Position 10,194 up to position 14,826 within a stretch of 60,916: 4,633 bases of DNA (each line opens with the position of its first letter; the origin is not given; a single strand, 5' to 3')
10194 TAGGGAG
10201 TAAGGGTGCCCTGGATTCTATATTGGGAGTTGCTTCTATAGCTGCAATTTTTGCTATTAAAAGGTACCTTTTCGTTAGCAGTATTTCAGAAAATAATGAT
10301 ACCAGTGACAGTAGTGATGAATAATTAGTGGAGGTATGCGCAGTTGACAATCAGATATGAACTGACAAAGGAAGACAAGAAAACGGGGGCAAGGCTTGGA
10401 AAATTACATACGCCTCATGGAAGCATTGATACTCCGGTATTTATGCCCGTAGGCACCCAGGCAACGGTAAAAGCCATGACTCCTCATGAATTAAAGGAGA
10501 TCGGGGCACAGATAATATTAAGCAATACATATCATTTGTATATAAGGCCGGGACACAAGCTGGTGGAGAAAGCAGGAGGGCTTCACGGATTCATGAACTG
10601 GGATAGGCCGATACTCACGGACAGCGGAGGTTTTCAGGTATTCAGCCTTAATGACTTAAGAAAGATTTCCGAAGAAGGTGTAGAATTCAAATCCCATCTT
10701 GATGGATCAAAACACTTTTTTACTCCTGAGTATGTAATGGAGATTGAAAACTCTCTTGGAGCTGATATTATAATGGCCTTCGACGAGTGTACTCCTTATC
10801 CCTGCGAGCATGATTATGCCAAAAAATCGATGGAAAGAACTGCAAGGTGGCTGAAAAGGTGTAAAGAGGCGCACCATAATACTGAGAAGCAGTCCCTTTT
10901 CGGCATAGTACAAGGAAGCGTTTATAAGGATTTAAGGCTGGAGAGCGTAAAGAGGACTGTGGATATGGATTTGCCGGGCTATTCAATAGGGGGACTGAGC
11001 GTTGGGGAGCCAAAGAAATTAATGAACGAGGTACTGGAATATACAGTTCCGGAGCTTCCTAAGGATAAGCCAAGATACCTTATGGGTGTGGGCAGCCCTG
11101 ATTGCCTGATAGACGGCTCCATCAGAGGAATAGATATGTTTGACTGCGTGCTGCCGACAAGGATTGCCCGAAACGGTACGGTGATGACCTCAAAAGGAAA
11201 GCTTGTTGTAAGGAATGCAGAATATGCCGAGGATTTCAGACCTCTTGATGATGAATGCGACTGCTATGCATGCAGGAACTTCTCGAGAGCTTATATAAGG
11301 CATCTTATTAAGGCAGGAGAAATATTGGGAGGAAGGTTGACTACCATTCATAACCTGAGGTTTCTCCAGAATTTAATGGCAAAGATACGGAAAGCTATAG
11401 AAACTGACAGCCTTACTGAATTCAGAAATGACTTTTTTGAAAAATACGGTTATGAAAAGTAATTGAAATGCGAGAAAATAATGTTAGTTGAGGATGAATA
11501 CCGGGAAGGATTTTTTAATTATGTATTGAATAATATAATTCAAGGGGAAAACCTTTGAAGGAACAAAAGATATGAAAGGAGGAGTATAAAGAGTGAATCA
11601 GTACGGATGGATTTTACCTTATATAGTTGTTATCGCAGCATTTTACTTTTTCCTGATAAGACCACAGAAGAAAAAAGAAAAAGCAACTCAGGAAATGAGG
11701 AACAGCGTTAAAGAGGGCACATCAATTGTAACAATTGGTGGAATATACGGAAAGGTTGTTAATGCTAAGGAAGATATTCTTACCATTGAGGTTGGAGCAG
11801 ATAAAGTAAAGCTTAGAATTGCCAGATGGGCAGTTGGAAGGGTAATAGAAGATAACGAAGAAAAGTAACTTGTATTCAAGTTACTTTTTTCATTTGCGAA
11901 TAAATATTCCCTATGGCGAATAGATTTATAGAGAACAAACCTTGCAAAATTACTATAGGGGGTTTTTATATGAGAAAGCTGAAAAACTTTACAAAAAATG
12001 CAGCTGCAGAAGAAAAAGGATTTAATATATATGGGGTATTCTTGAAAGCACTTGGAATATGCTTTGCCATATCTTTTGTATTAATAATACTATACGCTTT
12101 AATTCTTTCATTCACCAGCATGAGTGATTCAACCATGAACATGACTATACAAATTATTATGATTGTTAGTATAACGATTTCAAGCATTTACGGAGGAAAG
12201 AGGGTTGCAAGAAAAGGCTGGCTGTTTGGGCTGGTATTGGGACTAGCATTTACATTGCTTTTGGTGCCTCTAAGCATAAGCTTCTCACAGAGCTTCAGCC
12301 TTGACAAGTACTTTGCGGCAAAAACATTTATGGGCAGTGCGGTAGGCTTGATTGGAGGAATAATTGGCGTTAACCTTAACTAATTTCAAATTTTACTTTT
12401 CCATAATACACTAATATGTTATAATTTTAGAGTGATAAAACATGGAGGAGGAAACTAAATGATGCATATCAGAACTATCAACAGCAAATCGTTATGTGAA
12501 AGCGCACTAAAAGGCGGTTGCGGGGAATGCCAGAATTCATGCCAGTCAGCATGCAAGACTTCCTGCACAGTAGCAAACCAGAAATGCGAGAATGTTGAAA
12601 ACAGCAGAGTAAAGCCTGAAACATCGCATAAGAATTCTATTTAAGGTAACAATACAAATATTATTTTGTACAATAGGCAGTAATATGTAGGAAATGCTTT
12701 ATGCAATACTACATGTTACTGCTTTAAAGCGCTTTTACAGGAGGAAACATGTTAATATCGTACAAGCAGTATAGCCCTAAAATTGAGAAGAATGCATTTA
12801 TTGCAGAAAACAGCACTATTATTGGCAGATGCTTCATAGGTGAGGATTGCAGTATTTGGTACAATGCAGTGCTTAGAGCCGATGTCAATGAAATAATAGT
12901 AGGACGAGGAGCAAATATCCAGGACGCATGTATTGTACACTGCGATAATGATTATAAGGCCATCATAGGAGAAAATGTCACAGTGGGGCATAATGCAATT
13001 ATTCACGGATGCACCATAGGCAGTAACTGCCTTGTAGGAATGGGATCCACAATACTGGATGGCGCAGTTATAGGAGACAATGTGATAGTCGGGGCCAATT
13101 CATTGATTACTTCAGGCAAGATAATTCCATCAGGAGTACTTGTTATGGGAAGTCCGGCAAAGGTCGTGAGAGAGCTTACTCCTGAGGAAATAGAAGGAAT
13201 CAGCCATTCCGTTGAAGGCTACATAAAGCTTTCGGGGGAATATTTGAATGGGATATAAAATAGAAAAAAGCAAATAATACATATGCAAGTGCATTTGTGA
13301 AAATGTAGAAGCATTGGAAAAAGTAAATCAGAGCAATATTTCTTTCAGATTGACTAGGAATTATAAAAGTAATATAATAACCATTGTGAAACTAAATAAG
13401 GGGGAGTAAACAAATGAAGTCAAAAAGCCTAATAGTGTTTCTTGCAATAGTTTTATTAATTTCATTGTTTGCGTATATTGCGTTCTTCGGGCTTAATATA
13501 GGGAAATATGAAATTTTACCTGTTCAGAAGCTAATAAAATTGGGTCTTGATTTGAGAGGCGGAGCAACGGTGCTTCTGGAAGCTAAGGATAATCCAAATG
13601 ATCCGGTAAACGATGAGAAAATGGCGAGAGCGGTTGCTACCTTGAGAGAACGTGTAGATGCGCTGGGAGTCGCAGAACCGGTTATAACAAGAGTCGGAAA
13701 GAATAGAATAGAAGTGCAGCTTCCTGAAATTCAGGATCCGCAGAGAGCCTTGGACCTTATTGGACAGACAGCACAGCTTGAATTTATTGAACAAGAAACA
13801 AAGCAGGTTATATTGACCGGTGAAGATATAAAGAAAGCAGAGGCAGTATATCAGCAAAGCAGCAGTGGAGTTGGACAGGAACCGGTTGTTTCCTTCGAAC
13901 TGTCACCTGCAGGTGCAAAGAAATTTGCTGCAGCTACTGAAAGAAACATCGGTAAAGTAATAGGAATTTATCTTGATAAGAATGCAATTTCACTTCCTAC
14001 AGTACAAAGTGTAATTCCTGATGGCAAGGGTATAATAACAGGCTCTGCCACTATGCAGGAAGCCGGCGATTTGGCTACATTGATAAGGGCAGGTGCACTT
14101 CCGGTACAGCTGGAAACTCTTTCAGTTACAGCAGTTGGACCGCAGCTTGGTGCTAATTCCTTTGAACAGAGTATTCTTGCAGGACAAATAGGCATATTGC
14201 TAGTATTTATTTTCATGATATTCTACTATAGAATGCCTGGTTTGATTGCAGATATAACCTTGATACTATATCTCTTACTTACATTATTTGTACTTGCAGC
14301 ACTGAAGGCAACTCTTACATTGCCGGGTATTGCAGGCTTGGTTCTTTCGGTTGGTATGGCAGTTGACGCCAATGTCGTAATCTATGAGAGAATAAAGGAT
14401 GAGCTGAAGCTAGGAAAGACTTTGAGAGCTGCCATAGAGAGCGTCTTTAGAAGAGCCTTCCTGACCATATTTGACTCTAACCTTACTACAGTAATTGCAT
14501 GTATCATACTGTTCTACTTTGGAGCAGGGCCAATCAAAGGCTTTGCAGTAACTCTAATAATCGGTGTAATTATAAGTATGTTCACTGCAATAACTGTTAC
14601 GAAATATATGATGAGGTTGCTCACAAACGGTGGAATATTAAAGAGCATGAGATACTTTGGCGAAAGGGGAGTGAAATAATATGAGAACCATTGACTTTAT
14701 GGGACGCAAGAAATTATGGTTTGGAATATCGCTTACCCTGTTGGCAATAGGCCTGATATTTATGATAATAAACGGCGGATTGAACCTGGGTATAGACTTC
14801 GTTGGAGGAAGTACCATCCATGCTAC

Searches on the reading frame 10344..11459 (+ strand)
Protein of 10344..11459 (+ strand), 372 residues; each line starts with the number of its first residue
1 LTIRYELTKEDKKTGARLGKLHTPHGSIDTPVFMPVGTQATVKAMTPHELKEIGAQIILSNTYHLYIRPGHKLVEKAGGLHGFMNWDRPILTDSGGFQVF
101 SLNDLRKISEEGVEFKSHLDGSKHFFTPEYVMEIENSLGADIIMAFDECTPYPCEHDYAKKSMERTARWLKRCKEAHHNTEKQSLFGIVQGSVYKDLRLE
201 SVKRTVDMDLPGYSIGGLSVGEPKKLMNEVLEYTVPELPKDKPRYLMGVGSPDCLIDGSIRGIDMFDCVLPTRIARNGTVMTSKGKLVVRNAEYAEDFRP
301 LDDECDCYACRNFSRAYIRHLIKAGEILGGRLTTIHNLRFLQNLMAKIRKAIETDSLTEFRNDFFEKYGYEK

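Call 54: search_protein_families(library=pfam, proteins=[window:10344-11459:+], max_evalue=0.00001)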
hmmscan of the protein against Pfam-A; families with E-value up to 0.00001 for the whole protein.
window:10344-11459:+ (372 aa): 1 family
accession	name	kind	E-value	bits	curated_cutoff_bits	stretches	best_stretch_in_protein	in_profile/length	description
PF01702.25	TGT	-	1e-174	581.2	26.3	1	15-368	2-355/357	Queuine tRNA-ribosyltransferase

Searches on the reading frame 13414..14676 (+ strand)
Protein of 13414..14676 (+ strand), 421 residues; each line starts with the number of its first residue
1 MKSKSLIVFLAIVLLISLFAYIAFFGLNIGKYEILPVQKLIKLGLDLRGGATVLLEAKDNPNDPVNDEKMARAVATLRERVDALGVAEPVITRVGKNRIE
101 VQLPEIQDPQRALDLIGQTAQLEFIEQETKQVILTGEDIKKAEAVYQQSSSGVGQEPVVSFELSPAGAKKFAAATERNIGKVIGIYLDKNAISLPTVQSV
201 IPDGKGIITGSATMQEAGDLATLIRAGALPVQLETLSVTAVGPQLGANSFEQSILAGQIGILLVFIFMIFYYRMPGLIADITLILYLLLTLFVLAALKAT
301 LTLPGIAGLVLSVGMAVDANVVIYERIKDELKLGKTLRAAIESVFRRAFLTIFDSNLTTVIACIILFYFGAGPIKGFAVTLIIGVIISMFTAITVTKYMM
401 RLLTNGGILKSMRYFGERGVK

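Call 54: search_protein_families(library=pfam, proteins=[window:13414-14676:+], max_evalue=0.00001)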
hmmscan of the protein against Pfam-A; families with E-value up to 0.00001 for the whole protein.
window:13414-14676:+ (421 aa): 4 families
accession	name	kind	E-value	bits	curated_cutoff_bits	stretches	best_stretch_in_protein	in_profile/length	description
PF22599.2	SecDF_P1_head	-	2.7e-29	101.8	27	1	130-231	17-114/114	SecDF, P1 head subdomain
PF21760.3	SecD_1st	-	2.3e-24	85.1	27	1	70-127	1-58/60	Protein translocase subunit SecDF, P1 domain, N-terminal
PF02355.23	SecD_SecF_C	-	7.1e-17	61.9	20.5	1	232-403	12-186/189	Protein export membrane protein SecD/SecF, C-terminal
PF00873.25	ACR_tran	-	1.4e-07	30.1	28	1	258-403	338-489/1021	AcrB/AcrD/AcrF family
